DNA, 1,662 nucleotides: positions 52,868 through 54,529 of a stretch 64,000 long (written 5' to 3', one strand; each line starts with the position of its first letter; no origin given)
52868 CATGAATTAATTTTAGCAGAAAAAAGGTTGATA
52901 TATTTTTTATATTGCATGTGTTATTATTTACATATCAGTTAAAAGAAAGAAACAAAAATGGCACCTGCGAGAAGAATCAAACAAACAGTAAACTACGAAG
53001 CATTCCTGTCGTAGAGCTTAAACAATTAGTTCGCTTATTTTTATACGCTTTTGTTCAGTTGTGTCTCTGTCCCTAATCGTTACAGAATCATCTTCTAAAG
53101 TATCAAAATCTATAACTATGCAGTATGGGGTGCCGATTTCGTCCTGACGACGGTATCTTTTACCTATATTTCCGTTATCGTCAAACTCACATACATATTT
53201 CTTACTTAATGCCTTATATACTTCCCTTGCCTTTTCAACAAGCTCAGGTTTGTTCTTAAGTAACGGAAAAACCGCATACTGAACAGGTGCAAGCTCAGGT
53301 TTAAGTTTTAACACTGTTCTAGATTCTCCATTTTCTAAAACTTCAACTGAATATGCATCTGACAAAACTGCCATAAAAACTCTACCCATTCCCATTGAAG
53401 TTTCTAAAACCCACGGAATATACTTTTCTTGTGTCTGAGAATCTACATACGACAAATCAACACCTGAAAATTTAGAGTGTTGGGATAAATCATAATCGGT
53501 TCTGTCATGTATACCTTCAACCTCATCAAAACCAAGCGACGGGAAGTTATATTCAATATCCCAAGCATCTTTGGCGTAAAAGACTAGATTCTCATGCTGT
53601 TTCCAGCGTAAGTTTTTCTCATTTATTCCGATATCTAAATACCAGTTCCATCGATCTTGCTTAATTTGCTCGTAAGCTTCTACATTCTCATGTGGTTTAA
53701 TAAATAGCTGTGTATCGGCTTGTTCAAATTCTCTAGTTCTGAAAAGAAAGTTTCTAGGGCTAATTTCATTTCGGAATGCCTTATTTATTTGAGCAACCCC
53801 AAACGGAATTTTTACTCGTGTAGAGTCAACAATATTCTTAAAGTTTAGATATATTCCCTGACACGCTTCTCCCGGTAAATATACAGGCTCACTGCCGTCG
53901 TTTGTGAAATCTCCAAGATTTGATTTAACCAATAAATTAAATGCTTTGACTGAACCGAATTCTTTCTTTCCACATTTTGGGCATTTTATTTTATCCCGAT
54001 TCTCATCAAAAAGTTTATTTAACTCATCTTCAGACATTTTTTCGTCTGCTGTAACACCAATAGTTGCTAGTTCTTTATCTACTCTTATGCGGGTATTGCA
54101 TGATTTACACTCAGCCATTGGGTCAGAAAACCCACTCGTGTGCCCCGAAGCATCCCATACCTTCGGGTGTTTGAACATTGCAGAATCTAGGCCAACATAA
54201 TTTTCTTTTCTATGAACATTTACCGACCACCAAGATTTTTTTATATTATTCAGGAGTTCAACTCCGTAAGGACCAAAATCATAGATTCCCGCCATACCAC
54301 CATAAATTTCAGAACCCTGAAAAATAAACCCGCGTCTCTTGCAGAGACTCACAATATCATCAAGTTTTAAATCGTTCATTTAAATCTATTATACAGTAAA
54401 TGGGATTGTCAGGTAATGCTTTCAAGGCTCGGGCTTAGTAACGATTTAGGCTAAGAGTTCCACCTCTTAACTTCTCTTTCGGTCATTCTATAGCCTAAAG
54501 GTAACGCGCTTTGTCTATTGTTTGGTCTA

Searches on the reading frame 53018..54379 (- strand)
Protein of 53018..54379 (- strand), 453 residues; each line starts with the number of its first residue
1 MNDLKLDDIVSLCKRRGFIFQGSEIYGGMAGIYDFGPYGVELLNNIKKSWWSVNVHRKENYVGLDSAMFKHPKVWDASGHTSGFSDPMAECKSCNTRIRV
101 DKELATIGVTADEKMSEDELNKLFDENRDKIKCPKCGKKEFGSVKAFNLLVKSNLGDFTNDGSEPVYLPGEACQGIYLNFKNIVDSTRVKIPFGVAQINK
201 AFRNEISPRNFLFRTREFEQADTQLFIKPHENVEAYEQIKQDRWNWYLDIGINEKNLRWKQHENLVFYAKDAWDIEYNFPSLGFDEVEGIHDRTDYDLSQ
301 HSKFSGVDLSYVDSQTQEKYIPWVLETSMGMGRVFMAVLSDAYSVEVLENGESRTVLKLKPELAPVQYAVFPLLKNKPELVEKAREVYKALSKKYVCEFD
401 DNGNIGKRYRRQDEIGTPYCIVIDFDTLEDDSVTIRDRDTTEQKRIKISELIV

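Call 80: search_protein_families(library=pfam, proteins=[window:53018-54379:-])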
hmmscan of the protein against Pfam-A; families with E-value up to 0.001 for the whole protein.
window:53018-54379:- (453 aa): 2 families
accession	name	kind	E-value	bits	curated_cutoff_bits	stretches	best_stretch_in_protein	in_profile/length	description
PF03129.25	HGTP_anticodon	-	3.8e-23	81.9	21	1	367-452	1-88/94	Anticodon binding domain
PF00587.30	tRNA-synt_2b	-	3.4e-15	57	29.3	1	161-340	6-177/179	tRNA synthetase class II core domain (G, H, P, S and T)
